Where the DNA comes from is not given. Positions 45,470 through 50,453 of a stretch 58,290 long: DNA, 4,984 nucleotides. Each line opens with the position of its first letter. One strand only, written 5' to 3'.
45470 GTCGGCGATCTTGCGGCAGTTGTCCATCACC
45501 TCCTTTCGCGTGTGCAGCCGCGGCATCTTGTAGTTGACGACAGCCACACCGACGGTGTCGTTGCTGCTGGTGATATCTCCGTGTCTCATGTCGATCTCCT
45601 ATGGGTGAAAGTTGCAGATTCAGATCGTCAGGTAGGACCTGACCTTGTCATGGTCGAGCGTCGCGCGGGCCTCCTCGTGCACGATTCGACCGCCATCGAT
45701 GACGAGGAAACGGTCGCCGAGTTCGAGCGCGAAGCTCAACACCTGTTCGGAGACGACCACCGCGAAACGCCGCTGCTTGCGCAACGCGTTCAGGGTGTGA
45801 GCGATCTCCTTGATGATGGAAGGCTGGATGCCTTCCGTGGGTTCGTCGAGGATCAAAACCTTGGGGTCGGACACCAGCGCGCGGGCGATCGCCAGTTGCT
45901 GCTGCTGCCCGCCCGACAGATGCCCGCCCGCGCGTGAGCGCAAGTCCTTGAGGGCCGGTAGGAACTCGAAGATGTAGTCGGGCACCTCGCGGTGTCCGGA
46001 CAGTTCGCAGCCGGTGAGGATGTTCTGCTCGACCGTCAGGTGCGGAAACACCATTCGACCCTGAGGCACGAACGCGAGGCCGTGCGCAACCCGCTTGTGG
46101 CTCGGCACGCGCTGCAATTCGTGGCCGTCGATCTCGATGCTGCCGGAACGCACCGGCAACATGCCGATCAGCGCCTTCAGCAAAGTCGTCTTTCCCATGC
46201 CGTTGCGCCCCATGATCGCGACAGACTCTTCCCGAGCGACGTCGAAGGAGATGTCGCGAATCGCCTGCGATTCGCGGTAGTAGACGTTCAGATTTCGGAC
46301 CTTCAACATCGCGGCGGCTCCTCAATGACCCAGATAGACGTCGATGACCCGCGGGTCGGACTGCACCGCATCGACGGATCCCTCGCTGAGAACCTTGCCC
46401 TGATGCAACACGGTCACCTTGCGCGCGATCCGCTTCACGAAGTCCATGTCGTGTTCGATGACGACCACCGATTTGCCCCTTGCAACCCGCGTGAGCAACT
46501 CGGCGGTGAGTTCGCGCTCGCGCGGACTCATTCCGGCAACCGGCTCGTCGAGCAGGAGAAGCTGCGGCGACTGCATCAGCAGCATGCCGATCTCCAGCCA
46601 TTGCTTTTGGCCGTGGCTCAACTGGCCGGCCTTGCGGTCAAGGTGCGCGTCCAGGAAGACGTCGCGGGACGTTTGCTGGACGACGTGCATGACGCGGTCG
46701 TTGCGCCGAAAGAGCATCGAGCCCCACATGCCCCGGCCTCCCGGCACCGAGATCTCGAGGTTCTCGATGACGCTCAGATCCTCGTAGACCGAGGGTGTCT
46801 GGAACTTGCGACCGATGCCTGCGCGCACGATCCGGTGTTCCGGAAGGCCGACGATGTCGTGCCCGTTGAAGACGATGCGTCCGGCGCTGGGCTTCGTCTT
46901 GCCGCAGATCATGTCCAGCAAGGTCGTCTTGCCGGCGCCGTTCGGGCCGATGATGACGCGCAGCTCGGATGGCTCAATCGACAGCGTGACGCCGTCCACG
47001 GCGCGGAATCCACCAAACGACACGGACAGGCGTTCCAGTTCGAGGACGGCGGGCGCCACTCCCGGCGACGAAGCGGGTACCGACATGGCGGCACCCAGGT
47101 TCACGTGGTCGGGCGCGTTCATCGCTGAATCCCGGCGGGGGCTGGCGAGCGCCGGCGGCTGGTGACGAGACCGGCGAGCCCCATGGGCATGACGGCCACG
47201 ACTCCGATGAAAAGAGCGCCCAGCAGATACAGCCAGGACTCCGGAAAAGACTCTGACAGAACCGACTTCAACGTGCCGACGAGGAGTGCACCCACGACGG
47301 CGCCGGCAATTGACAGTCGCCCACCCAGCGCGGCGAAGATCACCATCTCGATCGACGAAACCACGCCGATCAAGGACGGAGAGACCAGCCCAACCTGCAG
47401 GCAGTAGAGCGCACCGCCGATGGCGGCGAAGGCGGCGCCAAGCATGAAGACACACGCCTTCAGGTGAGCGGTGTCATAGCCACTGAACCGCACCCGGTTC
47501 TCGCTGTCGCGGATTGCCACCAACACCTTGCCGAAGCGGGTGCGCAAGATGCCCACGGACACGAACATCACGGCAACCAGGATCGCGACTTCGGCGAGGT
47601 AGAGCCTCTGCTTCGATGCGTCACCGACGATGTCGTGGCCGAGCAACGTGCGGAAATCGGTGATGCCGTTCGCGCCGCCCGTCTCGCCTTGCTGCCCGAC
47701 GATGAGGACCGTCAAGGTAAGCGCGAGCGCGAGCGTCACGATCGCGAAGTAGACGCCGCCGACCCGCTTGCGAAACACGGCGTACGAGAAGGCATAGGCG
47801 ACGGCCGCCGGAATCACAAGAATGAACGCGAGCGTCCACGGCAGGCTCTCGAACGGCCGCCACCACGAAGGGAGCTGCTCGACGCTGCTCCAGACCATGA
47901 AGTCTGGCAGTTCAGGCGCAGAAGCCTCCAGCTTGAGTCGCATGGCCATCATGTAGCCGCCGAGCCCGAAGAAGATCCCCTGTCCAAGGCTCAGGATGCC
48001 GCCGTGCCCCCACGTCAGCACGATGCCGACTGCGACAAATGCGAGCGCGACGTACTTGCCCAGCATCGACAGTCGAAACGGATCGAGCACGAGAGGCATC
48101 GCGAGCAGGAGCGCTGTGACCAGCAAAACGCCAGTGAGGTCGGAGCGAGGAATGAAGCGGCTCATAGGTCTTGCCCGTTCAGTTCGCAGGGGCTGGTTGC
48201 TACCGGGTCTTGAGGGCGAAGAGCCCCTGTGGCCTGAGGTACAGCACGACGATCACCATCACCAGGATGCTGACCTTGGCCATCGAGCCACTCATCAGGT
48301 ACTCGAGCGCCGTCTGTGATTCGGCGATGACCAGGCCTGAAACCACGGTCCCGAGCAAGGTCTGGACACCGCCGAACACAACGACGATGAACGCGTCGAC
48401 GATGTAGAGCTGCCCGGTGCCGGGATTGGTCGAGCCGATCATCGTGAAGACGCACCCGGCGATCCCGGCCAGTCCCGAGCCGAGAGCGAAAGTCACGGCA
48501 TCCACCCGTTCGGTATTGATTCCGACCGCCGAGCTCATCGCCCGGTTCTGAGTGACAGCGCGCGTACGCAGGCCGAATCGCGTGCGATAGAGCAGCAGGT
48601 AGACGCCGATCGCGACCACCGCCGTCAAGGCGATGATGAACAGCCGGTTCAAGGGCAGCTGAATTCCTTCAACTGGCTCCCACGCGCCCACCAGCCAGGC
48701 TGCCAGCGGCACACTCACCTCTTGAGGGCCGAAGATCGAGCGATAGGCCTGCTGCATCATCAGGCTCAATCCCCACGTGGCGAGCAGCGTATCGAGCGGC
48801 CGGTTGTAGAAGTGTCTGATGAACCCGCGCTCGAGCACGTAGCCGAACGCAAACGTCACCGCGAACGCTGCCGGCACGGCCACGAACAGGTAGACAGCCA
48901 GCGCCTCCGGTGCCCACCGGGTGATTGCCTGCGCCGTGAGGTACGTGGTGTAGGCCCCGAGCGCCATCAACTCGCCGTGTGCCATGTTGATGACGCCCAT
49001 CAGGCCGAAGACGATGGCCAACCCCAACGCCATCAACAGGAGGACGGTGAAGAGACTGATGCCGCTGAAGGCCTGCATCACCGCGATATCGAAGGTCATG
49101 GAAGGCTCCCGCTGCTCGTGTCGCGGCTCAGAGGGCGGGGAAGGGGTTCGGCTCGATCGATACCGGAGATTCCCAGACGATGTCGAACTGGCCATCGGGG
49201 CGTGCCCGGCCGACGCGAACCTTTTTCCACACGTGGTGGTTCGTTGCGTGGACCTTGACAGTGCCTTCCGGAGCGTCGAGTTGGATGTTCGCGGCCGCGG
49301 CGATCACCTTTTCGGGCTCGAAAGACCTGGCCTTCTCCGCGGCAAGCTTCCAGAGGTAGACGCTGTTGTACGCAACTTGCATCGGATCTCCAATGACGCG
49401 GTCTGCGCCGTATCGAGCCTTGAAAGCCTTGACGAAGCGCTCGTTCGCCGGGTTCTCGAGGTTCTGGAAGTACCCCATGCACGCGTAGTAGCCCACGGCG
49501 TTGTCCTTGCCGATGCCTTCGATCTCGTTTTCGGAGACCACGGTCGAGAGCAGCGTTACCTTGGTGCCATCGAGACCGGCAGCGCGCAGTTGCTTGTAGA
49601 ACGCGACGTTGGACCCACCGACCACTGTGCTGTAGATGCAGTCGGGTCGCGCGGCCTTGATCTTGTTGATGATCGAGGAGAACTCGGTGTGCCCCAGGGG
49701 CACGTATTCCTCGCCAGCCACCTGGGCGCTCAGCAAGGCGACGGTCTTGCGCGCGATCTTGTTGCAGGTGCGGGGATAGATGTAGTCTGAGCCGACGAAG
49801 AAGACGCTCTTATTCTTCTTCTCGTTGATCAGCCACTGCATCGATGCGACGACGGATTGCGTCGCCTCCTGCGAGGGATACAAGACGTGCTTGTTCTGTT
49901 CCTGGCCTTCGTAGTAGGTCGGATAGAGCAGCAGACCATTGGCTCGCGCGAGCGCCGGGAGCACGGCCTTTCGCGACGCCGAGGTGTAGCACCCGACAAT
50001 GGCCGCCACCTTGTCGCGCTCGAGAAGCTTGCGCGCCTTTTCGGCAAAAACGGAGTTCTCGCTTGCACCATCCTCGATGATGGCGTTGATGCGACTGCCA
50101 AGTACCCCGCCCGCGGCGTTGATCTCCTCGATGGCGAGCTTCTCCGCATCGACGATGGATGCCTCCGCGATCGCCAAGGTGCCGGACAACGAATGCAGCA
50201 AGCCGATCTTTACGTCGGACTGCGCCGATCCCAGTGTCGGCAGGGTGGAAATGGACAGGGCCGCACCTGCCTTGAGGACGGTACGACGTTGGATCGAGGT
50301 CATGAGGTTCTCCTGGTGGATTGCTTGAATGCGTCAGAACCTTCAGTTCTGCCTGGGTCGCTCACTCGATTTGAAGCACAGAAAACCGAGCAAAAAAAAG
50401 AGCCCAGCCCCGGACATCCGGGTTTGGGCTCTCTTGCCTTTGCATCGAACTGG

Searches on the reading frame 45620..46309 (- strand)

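Call 97: search_protein_families(library=pfam, proteins=[window:45620-46309:-], max_evalue=0.001)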
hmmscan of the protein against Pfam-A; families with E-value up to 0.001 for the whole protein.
window:45620-46309:- (229 aa): 3 families
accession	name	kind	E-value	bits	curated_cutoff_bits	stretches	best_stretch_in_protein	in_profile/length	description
PF00005.33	ABC_tran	-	4.7e-34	118.4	25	1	18-158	2-136/137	ABC transporter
PF13304.12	AAA_21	-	1.6e-10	42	27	1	130-186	237-295/304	AAA domain, putative AbiEii toxin, Type IV TA system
PF13401.12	AAA_22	-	1.4e-05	25.9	27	1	27-186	5-120/130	AAA domain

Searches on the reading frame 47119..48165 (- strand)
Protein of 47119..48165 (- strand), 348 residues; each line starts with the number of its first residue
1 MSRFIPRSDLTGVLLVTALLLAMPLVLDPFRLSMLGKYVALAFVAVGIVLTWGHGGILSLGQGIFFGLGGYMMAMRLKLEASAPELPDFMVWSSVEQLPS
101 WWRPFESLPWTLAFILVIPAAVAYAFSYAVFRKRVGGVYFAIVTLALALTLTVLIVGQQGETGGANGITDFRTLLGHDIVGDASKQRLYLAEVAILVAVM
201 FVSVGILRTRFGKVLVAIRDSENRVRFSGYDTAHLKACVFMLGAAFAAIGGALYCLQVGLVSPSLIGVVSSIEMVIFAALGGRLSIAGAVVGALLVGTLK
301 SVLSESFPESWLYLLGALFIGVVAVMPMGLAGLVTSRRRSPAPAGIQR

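Call 97: search_protein_families(library=pfam, proteins=[window:47119-48165:-], max_evalue=0.001)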
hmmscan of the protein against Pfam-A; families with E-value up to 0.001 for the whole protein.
window:47119-48165:- (348 aa): 1 family
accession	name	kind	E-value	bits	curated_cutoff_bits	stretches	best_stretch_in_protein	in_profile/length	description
PF02653.21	BPD_transp_2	-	9e-39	133.7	26.8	1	33-323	4-269/269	Branched-chain amino acid transport system / permease component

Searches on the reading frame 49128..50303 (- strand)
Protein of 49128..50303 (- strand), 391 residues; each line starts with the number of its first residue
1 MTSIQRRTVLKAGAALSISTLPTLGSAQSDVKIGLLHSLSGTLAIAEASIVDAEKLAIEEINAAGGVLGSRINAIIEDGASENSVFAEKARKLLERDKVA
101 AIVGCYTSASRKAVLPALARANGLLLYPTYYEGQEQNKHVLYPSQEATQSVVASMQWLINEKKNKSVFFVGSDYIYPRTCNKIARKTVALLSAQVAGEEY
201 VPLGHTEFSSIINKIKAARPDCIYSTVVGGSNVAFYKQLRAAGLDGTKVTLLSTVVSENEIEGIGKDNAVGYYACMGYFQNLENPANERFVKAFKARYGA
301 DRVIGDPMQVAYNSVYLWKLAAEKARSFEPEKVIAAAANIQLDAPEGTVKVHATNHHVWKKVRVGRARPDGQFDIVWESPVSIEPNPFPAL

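Call 97: search_protein_families(library=pfam, proteins=[window:49128-50303:-], max_evalue=0.001)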
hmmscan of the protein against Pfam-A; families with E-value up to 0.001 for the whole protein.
window:49128-50303:- (391 aa): 3 families
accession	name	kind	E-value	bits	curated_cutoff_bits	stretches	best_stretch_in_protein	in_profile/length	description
PF13433.12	Peripla_BP_5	-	1.1e-130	436.4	27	1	31-389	1-358/363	Periplasmic binding protein domain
PF13458.12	Peripla_BP_6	-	2.2e-88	297.6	31.7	1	31-371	2-342/343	Periplasmic binding protein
PF01094.35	ANF_receptor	-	5.9e-08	32.6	25.4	1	53-328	5-296/353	Receptor family ligand binding region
